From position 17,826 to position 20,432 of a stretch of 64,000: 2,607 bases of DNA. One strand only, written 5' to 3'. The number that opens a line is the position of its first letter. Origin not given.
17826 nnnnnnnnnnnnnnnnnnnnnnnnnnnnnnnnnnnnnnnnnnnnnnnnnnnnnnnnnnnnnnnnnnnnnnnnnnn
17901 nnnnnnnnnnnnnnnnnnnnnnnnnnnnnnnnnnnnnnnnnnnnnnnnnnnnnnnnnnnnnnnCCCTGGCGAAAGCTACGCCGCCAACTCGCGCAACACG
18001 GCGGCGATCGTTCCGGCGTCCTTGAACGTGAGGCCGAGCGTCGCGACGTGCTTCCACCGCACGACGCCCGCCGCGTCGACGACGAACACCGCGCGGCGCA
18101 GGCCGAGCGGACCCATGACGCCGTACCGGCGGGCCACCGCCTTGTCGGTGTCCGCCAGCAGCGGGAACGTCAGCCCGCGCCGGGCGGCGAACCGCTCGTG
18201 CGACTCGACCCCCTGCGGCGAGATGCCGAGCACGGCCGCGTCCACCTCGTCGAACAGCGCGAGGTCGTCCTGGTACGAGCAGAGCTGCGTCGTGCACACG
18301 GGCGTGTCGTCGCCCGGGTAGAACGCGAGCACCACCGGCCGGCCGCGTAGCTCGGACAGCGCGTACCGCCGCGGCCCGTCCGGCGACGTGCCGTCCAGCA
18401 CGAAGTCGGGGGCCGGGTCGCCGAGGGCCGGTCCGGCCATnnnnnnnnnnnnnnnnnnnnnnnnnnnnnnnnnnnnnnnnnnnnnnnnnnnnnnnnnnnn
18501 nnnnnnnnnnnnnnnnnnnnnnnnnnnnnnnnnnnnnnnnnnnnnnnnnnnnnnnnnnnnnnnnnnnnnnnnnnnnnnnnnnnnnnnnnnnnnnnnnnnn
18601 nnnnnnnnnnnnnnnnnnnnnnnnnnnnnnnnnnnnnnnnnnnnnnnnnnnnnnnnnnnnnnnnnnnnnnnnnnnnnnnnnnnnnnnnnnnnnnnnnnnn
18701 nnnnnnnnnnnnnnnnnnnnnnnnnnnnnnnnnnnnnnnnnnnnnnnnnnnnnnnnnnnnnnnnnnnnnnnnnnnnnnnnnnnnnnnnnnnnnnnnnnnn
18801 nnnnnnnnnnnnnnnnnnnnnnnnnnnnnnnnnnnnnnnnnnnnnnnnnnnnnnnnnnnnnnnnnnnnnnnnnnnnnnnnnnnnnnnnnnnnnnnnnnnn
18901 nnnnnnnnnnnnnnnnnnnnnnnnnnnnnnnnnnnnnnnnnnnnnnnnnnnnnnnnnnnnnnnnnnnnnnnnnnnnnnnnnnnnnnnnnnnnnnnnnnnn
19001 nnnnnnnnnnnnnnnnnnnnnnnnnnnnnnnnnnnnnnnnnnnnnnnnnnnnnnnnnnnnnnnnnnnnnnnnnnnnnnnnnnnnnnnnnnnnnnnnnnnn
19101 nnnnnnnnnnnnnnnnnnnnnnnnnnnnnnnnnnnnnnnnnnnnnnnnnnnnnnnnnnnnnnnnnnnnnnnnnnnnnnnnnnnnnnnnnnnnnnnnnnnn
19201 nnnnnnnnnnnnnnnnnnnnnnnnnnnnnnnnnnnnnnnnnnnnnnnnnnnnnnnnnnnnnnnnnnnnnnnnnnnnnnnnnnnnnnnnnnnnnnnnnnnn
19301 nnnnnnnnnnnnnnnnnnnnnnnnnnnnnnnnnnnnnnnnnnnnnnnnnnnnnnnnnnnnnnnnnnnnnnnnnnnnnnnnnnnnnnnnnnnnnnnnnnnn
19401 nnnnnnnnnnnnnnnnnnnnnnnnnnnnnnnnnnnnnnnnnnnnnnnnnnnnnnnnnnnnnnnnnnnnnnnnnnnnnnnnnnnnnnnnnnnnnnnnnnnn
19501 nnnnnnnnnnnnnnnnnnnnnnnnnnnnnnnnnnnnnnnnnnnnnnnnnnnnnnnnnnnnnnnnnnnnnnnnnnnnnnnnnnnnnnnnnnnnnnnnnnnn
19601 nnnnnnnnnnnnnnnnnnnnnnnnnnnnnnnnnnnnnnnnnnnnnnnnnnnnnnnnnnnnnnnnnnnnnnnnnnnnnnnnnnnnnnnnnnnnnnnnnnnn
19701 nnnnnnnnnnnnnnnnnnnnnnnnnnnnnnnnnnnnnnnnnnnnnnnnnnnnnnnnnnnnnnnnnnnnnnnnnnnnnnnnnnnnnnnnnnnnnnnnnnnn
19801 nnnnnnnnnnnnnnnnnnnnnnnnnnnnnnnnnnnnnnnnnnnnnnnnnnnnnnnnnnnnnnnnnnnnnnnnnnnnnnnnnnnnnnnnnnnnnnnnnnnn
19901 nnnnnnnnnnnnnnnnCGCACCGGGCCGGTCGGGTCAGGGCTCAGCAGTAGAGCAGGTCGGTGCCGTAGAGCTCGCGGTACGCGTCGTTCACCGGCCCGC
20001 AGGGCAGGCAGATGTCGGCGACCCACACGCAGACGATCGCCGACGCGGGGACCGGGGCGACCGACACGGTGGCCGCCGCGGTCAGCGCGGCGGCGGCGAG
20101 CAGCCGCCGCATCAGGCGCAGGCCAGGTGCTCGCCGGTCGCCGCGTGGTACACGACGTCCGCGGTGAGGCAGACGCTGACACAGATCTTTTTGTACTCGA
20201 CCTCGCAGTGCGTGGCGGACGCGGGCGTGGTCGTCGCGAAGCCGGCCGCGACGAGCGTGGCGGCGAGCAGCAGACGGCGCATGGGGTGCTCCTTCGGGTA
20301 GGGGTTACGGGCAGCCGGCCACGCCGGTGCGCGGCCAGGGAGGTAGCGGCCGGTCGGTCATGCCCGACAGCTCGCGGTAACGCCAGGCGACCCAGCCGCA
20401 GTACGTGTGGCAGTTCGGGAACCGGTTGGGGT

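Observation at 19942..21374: Six tandem genes for small Sec-signal peptides sharing a C-x(6-10)-C-x(2-3)-C-x(16-29)-C scaffold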

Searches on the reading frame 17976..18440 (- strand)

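Call 56: search_protein_families(library=pfam, max_evalue=0.01, proteins=[window:17976-18440:-])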
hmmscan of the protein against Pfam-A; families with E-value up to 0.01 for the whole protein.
window:17976-18440:- (154 aa): 2 families
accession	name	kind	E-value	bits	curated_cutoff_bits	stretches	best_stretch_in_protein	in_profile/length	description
PF00578.27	AhpC-TSA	-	2.7e-35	121.4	26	1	7-129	2-123/124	AhpC/TSA family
PF08534.16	Redoxin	-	1.1e-21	77.6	26.6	1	6-136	2-137/148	Redoxin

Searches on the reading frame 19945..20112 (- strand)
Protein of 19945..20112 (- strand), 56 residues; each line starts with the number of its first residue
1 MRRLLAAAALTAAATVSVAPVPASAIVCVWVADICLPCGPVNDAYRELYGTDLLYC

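Call 5: search_protein_families(library=pfam, max_evalue=10, proteins=[window:19945-20112:-])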
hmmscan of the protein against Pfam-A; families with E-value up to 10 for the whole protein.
seq(56 aa): 1 family
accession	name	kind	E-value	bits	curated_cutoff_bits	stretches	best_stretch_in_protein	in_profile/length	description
PF12071.13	DUF3551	-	0.094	13.3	26.5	1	1-38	1-35/78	Protein of unknown function (DUF3551)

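Call 6: search_protein_families(library=ncbifam, max_evalue=10, proteins=[window:19945-20112:-])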
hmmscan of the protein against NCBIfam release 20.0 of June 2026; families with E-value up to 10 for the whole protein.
seq(56 aa): 0 families

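Call 9: list_cluster_members(proteins=[window:19945-20112:-, window:20115-20282:-, window:20308-20520:-, window:20525-20728:-, window:20852-21046:-, window:21165-21374:-, window:21723-22301:+])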
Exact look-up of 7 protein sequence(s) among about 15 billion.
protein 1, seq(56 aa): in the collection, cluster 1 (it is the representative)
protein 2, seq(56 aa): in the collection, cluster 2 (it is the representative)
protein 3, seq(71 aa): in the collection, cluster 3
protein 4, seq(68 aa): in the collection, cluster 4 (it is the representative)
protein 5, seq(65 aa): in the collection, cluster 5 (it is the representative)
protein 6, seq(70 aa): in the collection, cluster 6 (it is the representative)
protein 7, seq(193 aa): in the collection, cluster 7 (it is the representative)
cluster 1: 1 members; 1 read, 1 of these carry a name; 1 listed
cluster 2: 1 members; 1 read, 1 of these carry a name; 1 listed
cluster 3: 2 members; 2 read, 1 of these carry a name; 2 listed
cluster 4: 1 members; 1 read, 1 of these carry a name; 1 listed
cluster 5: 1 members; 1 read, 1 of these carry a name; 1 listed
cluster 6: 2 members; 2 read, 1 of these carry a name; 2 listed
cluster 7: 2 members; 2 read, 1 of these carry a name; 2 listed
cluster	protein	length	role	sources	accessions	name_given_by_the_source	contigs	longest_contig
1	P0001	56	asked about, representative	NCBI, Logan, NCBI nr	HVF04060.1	MAG TPA: hypothetical protein VNA20_04405 [Frankiaceae bacterium] | hypothetical protein [Frankiaceae bacterium]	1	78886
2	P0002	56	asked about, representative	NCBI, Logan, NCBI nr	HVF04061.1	MAG TPA: hypothetical protein VNA20_04410 [Frankiaceae bacterium] | hypothetical protein [Frankiaceae bacterium]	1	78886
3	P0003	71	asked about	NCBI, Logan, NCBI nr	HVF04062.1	MAG TPA: hypothetical protein VNA20_04415 [Frankiaceae bacterium] | hypothetical protein [Frankiaceae bacterium]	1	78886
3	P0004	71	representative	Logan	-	-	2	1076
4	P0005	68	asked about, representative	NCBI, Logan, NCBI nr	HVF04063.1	MAG TPA: hypothetical protein VNA20_04420 [Frankiaceae bacterium] | hypothetical protein [Frankiaceae bacterium]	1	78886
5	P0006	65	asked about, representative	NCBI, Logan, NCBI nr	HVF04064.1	MAG TPA: hypothetical protein VNA20_04425 [Frankiaceae bacterium] | hypothetical protein [Frankiaceae bacterium]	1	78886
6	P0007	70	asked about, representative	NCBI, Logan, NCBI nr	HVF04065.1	MAG TPA: hypothetical protein VNA20_04430 [Frankiaceae bacterium] | hypothetical protein [Frankiaceae bacterium]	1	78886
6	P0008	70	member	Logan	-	-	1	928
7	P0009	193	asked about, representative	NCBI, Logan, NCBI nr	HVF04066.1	MAG TPA: hypothetical protein VNA20_04435 [Frankiaceae bacterium] | hypothetical protein [Frankiaceae bacterium]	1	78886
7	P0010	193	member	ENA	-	-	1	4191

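Call 11: find_homologous_proteins(query=A1, max_evalue=1)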
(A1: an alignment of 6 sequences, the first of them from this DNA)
Query A1 (6 sequences) (56 aa, profile of the alignment): 37 proteins with E <= 1 among 8000 candidates.
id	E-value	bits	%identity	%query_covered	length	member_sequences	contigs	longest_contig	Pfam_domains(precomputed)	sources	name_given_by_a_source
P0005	8.9e-23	98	48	45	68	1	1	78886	-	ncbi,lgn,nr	ncbi:MAG TPA: hypothetical protein VNA20_04420 [Frankiaceae bacterium]|nr:hypothetical protein [Fran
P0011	3.2e-22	96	39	91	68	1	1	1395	-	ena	-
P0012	1.9e-20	91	-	-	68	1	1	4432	-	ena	-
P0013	8.2e-20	89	62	23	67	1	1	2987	-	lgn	-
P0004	1.9e-19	87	36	88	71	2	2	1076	-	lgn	-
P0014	1.2e-18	85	39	86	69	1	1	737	-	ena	-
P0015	1.7e-18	84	-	-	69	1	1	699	-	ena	-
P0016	3.1e-18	84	43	86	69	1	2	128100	-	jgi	jgi:hypothetical protein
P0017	5.7e-18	83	38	89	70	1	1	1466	-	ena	-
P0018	8.6e-18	82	35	86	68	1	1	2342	-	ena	-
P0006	8.7e-17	79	-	-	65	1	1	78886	-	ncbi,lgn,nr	ncbi:MAG TPA: hypothetical protein VNA20_04425 [Frankiaceae bacterium]|nr:hypothetical protein [Fran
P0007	1.0e-16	79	40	75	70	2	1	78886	-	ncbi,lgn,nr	ncbi:MAG TPA: hypothetical protein VNA20_04430 [Frankiaceae bacterium]|nr:hypothetical protein [Fran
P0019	3.0e-15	74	46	50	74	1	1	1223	-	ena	-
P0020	6.4e-15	73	-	-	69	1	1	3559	-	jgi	jgi:hypothetical protein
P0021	2.7e-14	71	-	-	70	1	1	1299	-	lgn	-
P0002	1.0e-13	69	-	-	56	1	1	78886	-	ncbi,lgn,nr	ncbi:MAG TPA: hypothetical protein VNA20_04410 [Frankiaceae bacterium]|nr:hypothetical protein [Fran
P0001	2.1e-13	68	100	100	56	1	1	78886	-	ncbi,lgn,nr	ncbi:MAG TPA: hypothetical protein VNA20_04405 [Frankiaceae bacterium]|nr:hypothetical protein [Fran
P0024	5.0e-13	67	-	-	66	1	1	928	-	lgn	-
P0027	4.4e-12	64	77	100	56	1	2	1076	-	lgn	-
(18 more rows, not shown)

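Call 13: find_encoding_contigs(protein=P0016, flank=10000, max_places=4)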
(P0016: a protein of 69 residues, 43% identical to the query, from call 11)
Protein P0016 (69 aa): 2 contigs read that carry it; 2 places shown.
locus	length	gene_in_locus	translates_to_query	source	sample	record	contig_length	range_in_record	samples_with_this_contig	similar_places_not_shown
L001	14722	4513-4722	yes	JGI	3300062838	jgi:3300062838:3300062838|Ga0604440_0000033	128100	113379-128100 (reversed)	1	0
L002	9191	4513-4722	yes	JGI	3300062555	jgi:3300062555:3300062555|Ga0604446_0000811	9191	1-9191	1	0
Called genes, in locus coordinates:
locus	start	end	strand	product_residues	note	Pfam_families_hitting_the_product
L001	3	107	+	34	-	?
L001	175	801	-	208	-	PF02698:DUF218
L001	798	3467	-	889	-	PF01326:PPDK_N, PF00391:PEP-utilizers, PF02896:PEP-utilizers_C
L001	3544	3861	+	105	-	-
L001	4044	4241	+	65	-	-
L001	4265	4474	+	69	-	-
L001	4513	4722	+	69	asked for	-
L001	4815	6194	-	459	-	PF00587:tRNA-synt_2b, PF03129:HGTP_anticodon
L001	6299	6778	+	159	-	PF00578:AhpC-TSA, PF08534:Redoxin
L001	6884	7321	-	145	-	-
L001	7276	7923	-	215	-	-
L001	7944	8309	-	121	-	PF03992:ABM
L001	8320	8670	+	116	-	PF20444:DUF6703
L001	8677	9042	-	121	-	PF00903:Glyoxalase, PF18029:Glyoxalase_6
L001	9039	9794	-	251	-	PF01255:Prenyltransf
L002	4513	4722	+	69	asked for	-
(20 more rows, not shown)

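Call 17: find_related_loci(query=A2, collection=genome_contigs, flank=6000)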
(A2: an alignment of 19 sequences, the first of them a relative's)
Query A2 (71 aa) in genome_contigs; peptide patterns used: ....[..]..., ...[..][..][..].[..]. (x = any residue, [..] = any of these).
22 stretches matched a pattern, but none encodes a relative of the query by tblastn (E <= 1e-3).

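Call 19: find_related_loci(query=A2, collection=metagenome_contigs, flank=6000)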
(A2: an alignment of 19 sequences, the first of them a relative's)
Query A2 (71 aa) in metagenome_contigs; peptide patterns used: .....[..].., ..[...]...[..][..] (x = any residue, [..] = any of these).
59 stretches matched a pattern; 1 encode a relative of the query (tblastn E <= 1e-3); 1 distinct loci.
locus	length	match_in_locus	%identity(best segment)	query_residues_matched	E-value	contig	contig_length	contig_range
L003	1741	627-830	64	3-71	2e-24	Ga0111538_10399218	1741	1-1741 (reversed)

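Call 22: find_related_loci(query=A4, collection=genome_contigs, flank=6000)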
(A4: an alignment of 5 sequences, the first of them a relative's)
Query A4 (70 aa) in genome_contigs; peptide patterns used: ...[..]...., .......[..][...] (x = any residue, [..] = any of these).
11 stretches matched a pattern; 1 encode a relative of the query (tblastn E <= 1e-3); 1 distinct loci.
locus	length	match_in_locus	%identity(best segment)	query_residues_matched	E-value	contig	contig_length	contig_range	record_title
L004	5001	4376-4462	52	30-51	3e-5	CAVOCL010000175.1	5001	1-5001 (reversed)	MAG: Dehalococcoidia bacterium isolate CBN3_331.74 genome assembly, contig: Ga0302139_10008649, whole genome shotgun seq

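Call 44: find_encoding_contigs(protein=P0027, flank=3000, max_places=3)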
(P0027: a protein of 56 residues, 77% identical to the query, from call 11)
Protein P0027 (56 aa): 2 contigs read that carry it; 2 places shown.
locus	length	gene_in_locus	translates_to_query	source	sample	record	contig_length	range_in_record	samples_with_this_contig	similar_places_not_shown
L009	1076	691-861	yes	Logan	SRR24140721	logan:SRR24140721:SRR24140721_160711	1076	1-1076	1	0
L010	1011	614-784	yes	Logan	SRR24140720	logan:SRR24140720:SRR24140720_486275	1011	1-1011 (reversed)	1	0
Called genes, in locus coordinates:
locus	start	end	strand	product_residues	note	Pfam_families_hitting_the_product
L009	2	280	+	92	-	?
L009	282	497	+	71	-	-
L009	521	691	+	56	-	-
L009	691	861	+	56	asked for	-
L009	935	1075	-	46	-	?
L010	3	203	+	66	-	?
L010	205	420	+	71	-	-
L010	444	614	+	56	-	-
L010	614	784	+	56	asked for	-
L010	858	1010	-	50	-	?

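Call 45: find_encoding_contigs(protein=P0012, flank=5000, max_places=3)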
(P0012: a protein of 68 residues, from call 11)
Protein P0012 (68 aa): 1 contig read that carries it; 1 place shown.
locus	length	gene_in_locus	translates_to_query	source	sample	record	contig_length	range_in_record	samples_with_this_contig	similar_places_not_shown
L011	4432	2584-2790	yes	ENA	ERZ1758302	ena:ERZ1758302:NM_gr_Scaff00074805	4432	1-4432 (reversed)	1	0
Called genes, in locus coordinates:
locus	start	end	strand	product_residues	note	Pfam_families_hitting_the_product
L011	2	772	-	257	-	?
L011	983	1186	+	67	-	-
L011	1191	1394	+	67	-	-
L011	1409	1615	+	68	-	-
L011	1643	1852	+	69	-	-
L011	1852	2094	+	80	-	-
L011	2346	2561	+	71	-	-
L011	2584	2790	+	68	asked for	-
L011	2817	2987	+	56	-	-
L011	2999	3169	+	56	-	-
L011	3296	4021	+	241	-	-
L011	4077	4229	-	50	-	-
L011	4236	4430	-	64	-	?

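Call 52: find_encoding_contigs(protein=P0024, flank=2000, max_places=2)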
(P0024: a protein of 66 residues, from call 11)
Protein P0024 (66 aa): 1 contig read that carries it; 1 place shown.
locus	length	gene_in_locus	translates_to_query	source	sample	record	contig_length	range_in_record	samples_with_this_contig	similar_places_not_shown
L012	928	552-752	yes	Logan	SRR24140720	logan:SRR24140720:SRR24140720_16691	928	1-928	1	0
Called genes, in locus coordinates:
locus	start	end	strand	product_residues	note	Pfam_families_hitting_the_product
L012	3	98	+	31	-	?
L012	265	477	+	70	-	-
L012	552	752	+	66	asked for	-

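Call 76: search_protein_families(library=padloc, max_evalue=0.1, proteins=[P0001, P0002, P0003, P0005, P0006, P0007, P0009])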
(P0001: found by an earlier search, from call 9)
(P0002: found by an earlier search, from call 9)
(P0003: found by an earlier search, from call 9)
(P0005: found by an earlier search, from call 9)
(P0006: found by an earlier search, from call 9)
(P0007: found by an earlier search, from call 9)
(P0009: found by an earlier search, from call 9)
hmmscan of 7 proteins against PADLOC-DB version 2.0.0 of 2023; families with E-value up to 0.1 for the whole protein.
P0001 (56 aa): 0 families

P0002 (56 aa): 0 families

P0003 (71 aa): 0 families

P0005 (68 aa): 0 families

P0006 (65 aa): 0 families

P0007 (70 aa): 0 families

P0009 (193 aa): 1 family
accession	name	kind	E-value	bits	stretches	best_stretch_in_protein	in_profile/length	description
PDLC03155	Specificity_I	-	0.014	12.3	1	88-139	114-164/520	Type I specificity subunit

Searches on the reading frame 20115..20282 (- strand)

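Call 5: search_protein_families(library=pfam, max_evalue=10, proteins=[window:20115-20282:-])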
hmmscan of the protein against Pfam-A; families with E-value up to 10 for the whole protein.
seq(56 aa): 1 family
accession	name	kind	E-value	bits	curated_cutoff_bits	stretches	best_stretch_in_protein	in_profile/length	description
PF23829.1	DUF7199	-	0.048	14.4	27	1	5-55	8-63/98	Family of unknown function (DUF7199)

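Call 6: search_protein_families(library=ncbifam, max_evalue=10, proteins=[window:20115-20282:-])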
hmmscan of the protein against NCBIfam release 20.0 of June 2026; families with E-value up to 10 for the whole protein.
seq(56 aa): 1 family
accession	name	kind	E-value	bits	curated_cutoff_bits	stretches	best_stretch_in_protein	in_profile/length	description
NF004371.0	PRK05740.1-1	equivalog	0.095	12.8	109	1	3-53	17-67/126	preprotein translocase subunit SecE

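Call 76: search_protein_families(library=padloc, max_evalue=0.1, proteins=[P0001, P0002, P0003, P0005, P0006, P0007, P0009])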
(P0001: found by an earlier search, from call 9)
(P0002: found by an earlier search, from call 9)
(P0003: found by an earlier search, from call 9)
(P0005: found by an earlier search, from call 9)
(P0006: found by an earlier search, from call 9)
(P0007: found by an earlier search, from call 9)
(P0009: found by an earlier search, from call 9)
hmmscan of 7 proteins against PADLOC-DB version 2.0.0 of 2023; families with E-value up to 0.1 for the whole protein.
P0001 (56 aa): 0 families

P0002 (56 aa): 0 families

P0003 (71 aa): 0 families

P0005 (68 aa): 0 families

P0006 (65 aa): 0 families

P0007 (70 aa): 0 families

P0009 (193 aa): 1 family
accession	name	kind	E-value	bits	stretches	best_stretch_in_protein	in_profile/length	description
PDLC03155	Specificity_I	-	0.014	12.3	1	88-139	114-164/520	Type I specificity subunit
